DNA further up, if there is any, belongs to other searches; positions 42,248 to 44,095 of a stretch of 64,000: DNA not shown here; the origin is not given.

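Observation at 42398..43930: Beta-helix depolymerase-like enzyme as the first gene of the early/replication operon, far from the tail module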

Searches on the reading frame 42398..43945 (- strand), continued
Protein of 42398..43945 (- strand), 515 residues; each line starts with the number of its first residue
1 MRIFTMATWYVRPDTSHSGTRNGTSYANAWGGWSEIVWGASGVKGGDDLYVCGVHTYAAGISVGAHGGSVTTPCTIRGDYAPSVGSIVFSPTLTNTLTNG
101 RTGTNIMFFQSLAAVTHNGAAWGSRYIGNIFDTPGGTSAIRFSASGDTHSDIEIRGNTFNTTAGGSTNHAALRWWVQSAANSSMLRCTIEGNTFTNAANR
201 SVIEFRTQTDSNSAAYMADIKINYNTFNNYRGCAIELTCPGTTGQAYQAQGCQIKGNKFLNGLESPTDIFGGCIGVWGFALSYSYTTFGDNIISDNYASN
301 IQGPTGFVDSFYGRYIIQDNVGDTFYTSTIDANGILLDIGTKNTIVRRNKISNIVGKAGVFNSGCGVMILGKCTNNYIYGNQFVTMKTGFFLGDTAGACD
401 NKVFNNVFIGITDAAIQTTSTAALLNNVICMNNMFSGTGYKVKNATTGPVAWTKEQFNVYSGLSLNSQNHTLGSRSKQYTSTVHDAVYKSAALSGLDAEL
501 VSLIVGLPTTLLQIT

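Call 24: find_encoding_contigs(protein=P0070, flank=10000, max_places=1)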
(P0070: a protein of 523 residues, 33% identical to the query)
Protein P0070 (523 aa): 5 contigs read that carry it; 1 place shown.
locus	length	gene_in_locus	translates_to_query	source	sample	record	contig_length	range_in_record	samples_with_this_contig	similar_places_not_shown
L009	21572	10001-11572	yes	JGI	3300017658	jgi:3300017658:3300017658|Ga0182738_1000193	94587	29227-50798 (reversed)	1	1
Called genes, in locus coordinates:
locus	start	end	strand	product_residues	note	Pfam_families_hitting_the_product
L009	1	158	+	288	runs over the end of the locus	PF02678:Pirin, PF05726:Pirin_C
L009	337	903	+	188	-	PF02525:Flavodoxin_2, PF03358:FMN_red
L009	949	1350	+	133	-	PF01814:Hemerythrin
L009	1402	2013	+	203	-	-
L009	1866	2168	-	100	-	-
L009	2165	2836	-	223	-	-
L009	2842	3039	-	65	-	-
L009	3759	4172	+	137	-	-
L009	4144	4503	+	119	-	-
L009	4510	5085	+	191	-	PF20901:Sf6_terminase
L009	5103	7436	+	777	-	PF05203:Hom_end_hint, PF05204:Hom_end, PF14528:LAGLIDADG_3 (weak), PF04466:Terminase_3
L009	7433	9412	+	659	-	PF16510:P22_portal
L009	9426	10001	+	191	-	-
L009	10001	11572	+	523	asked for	-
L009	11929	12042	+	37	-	-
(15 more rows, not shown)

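Call 25: fold_search(model_id=the predicted structure, library=pdb)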
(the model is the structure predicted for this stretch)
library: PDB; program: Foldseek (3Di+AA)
matches with E <= 10: 501; with E <= 0.001: 29
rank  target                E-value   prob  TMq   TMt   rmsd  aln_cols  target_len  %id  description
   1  7o77                  2.4e-05  0.94  0.16  0.13  21.2       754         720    8  Structure of the PL6 family alginate lyase Patl3640 from Pseudoalteromonas atlantica T6c (released 2021-07-28)
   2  7v6i_A                2.7e-05  1.00  0.30  0.26  12.2       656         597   10  Crystal structure of lacto-N-biosidase BsaX from Bifidobacterium saguini, lacto-N-biose complex (released 2022-02-09)
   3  7dmk_A                3.7e-05  0.90  0.15  0.12  20.8       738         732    9  PL6 alginate lyase BcAlyPL6 (released 2021-10-06)
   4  7dmk_C                4.1e-05  0.80  0.13  0.11  21.7       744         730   10  PL6 alginate lyase BcAlyPL6 (released 2021-10-06)
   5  6kqt_A                6.7e-05  1.00  0.24  0.21  14.0       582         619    9  Crystal Structure of GH136 lacto-N-biosidase from Eubacterium ramulus - native protein (released 2020-06-10)
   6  6kqs_A                1.5e-04  0.99  0.22  0.19  14.6       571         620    9  Crystal Structure of GH136 lacto-N-biosidase from Eubacterium ramulus - selenomethionine derivative (released 2020-06-10)
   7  7o7t                  1.7e-04  0.95  0.18  0.14  21.4       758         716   10  Structure of the PL6 family alginate lyase Patl3640 from Pseudoalteromonas atlantica T6c in complex with 4-deoxy-L-eryth (released 2021-07-28)
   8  7v6m_A                1.8e-04  1.00  0.30  0.27  12.9       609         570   10  Crystal structure of lacto-N-biosidase TnX from Tynzenella nexilis, lacto-N-biose complex (released 2022-02-09)
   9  7dmk_B                1.9e-04  0.66  0.14  0.11  21.6       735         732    9  PL6 alginate lyase BcAlyPL6 (released 2021-10-06)
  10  5gqc_A                2.5e-04  1.00  0.29  0.27  13.1       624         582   12  Crystal structure of lacto-N-biosidase LnbX from Bifidobacterium longum subsp. longum, ligand-free form (released 2017-04-19)
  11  7o78_A                3.4e-04  1.00  0.31  0.31  11.2       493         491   11  Structure of the PL6 family chondroitinase B from Pseudopedobacter saltans, Pedsa3807 (released 2021-07-28)
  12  1ofm_A                3.4e-04  1.00  0.32  0.33  11.8       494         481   10  CRYSTAL STRUCTURE OF CHONDROITINASE B COMPLEXED TO CHONDROITIN 4-SULFATE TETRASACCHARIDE (released 2004-04-19)
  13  5gqc_D                3.7e-04  0.98  0.25  0.23  14.6       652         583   12  Crystal structure of lacto-N-biosidase LnbX from Bifidobacterium longum subsp. longum, ligand-free form (released 2017-04-19)
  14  7o7a_B                3.9e-04  1.00  0.31  0.37  11.0       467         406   12  Structure of the PL6 family alginate lyase Pedsa0632 from Pseudopedobacter saltans (released 2021-07-28)
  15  7o78_B                4.1e-04  1.00  0.35  0.36  10.3       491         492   11  Structure of the PL6 family chondroitinase B from Pseudopedobacter saltans, Pedsa3807 (released 2021-07-28)
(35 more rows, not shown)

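Call 34: search_solved_structures(query=A1, max_evalue=1, show_alignments=2)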
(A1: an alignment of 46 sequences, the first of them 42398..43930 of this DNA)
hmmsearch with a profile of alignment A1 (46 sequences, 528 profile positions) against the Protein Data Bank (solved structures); distinct sequences matched with E-value up to 1: 6.
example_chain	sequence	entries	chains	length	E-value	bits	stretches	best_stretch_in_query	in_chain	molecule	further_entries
9ozd_A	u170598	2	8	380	8.5e-07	31.3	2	179-260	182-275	Polysaccharide lyase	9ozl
7o77_A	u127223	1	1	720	0.0017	20.3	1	171-276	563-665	Poly(Beta-D-mannuronate) lyase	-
7o7t_A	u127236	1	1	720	0.0017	20.3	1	171-276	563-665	Poly(Beta-D-mannuronate) lyase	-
2xt2_A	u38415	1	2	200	0.017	17.1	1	86-223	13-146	MCBG-LIKE PROTEIN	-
2xt4_A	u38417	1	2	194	0.018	17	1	86-222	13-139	MCBG-LIKE PROTEIN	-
7o0y_A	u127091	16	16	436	0.048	15.6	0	328-416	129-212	Probable ABC transporter binding protein NosD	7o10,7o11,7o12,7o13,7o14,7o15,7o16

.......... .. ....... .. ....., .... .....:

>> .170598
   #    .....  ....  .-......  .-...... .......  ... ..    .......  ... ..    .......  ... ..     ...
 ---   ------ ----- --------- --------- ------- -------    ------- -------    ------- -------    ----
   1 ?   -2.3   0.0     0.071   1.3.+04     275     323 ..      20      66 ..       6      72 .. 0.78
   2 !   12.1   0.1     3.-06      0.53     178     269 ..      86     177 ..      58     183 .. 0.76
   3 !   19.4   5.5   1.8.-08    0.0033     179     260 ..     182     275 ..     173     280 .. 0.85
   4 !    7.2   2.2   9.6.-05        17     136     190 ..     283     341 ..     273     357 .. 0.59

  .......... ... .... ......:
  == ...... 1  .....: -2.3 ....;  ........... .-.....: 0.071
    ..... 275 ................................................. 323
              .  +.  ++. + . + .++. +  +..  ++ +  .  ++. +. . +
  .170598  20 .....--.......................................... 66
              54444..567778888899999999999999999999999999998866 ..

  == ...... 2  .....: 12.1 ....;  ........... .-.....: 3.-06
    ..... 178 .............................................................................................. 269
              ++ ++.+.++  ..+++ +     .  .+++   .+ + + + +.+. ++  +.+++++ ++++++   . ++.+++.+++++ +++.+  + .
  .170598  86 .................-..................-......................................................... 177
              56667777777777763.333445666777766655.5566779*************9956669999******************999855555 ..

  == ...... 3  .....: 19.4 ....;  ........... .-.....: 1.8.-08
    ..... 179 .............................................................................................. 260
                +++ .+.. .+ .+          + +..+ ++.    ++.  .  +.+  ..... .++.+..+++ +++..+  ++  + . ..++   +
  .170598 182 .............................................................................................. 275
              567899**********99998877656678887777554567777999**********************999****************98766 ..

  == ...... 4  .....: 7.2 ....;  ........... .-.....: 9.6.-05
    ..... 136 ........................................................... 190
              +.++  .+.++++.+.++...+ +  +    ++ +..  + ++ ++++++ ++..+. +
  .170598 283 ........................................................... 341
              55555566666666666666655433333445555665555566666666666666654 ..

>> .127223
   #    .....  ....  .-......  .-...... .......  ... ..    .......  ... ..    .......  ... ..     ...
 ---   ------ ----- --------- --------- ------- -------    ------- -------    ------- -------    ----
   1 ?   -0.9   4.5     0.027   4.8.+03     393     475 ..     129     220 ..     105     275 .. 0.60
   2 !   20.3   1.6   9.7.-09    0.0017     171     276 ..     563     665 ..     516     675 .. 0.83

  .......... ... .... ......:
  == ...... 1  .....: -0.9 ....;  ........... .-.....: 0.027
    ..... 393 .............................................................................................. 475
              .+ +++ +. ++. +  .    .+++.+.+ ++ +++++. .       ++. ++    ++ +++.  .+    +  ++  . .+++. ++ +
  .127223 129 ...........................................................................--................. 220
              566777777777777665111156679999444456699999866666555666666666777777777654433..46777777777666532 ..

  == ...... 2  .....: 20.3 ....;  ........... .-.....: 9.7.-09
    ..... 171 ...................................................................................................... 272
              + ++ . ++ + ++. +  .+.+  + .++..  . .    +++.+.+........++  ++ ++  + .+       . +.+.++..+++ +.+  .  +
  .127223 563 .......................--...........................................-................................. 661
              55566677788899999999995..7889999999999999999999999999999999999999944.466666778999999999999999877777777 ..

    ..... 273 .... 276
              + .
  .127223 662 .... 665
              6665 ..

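Call 35: search_protein_families(library=pfam, alignment_id=A1, max_evalue=0.01)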
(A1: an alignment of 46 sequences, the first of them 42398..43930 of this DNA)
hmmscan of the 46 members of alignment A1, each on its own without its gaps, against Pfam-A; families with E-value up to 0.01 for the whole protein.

A. member 1, window:42398-43930:- (510 aa): 0 families

B. families by the number of members that match (of 46 scanned): 6 families
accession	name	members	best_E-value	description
PF05048.19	NosD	13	1.1e-16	Periplasmic copper-binding protein (NosD)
PF13229.12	Beta_helix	12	9.3e-21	Right handed beta helix region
PF17161.10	DUF5123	6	1.7e-05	Domain of unknown function (DUF5123)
PF07602.17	DUF1565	1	0.003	Protein of unknown function (DUF1565)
PF15643.12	Tox-PL-2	1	0.006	Papain fold toxin 2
PF04265.19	TPK_B1_binding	1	0.0091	Thiamin pyrophosphokinase, vitamin B1 binding domain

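Call 44: find_related_loci(query=A1, collection=viral_contigs, flank=10000)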
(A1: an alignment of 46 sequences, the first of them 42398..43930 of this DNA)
Query A1 (510 aa) in viral_contigs; peptide patterns used: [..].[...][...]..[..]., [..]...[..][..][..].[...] (x = any residue, [..] = any of these).
56 stretches matched a pattern; 36 encode a relative of the query (tblastn E <= 1e-3); 36 distinct loci.
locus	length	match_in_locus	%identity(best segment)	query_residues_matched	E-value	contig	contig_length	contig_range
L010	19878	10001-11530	100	1-510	0e+0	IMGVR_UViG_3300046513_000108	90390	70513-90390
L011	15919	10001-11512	64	1-509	0e+0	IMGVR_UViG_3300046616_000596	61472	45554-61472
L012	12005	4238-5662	41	1-467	1e-79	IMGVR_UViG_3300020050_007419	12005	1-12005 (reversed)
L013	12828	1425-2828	39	1-470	3e-77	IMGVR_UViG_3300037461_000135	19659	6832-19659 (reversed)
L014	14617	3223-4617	41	1-468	1e-70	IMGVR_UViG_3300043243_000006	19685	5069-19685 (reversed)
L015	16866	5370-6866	36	1-484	2e-69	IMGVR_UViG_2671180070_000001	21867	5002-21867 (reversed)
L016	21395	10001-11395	41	1-468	1e-70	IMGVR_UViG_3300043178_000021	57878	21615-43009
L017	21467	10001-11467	35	1-489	2e-63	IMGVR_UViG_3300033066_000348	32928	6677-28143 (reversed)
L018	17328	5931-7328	35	1-469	5e-62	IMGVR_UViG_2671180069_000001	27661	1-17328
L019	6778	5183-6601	34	1-471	2e-60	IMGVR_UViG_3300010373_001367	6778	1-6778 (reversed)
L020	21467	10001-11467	36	1-484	7e-60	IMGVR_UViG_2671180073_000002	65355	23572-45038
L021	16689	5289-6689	36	1-471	1e-59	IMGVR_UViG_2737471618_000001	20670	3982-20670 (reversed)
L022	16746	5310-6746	35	1-484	9e-60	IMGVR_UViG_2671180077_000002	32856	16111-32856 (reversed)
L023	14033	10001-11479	34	1-489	4e-58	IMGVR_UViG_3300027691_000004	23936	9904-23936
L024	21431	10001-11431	35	1-478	2e-57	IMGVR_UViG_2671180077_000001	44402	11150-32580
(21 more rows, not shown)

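Call 46: search_protein_families(library=phrogs, proteins=[L006:9425-10000:+, L006:12080-12958:+, L006:15592-16554:+, L007:8684-10000:+, L007:11626-11910:+, L007:11972-12937:+, L008:9269-9991:+, L005:7407-7889:+, L005:9576-9923:+], max_evalue=0.01)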
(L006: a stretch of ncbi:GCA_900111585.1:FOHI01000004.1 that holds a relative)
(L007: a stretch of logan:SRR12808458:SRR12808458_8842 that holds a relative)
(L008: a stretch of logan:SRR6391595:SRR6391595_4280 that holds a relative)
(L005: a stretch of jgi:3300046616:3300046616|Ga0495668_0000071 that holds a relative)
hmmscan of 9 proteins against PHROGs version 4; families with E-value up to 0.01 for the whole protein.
L006:9425-10000:+ (191 aa): 0 families

L006:12080-12958:+ (292 aa): 0 families

L006:15592-16554:+ (320 aa): 2 families
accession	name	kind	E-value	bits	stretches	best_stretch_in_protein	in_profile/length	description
phrog_479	-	unknown function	1.1e-52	181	1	7-319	2-332/333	-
phrog_10114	-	unknown function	2e-12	48.5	1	170-263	16-106/171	-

L007:8684-10000:+ (438 aa): 0 families

L007:11626-11910:+ (94 aa): 1 family
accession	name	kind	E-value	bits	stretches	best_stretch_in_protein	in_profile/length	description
phrog_8161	-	unknown function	0.00012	22.9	1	11-68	13-70/80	-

L007:11972-12937:+ (321 aa): 2 families
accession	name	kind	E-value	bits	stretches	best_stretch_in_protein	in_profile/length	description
phrog_3927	-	head and packaging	4e-39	136.1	1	13-313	28-338/342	head scaffolding protein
phrog_9013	-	head and packaging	2.5e-22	80.7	1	23-295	85-341/365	head scaffolding protein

L008:9269-9991:+ (240 aa): 0 families

L005:7407-7889:+ (160 aa): 2 families
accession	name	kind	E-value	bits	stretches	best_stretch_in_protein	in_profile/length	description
phrog_1128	-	moron, auxiliary metabolic gene and host takeover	6.7e-26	92.4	1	6-134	28-162/381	enoyl-CoA hydratase/carnithine racemase-like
phrog_22304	-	unknown function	4.7e-05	24.5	1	64-136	5-74/85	-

L005:9576-9923:+ (115 aa): 2 families
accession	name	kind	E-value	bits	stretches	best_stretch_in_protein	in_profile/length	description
phrog_2359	-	lysis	1.9e-22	80.1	1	15-114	10-108/110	holin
phrog_13918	-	unknown function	0.0021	19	1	23-91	14-87/108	-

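Call 47: search_protein_families(library=pfam, proteins=[L006:9425-10000:+, L006:12080-12958:+, L006:15592-16554:+, L007:8684-10000:+, L007:11626-11910:+, L007:11972-12937:+, L008:9269-9991:+, L005:7407-7889:+, L005:9576-9923:+], max_evalue=0.01)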
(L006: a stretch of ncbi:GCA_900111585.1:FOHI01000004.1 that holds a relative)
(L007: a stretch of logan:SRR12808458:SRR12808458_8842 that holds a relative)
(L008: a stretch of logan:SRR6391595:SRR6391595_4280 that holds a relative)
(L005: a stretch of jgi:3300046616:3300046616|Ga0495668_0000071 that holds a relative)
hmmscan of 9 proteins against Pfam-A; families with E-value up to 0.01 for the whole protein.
L006:9425-10000:+ (191 aa): 0 families

L006:12080-12958:+ (292 aa): 0 families

L006:15592-16554:+ (320 aa): 0 families

L007:8684-10000:+ (438 aa): 0 families

L007:11626-11910:+ (94 aa): 0 families

L007:11972-12937:+ (321 aa): 0 families

L008:9269-9991:+ (240 aa): 0 families

L005:7407-7889:+ (160 aa): 0 families

L005:9576-9923:+ (115 aa): 0 families

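Call 48: find_encoding_contigs(protein=P0002, flank=10000, max_places=2)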
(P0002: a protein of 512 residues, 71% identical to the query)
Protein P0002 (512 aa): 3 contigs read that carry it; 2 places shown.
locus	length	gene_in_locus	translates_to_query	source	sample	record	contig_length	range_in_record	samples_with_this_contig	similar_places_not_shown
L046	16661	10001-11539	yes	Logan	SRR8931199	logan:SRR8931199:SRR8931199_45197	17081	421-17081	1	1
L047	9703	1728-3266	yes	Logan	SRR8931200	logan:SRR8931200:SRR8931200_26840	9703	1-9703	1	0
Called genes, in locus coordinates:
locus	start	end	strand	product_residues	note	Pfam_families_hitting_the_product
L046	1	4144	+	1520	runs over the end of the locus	?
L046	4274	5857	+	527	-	-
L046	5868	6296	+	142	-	-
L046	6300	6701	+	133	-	-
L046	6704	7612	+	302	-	-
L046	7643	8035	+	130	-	-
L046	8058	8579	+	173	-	-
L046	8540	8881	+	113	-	-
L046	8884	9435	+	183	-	PF05838:Glyco_hydro_108, PF09374:PG_binding_3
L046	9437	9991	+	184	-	-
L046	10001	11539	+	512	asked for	-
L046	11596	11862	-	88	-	-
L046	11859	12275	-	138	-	-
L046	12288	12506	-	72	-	-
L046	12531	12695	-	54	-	-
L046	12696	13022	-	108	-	-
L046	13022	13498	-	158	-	-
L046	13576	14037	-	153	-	-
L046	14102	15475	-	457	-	-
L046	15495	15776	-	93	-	-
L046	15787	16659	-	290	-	?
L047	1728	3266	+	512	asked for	-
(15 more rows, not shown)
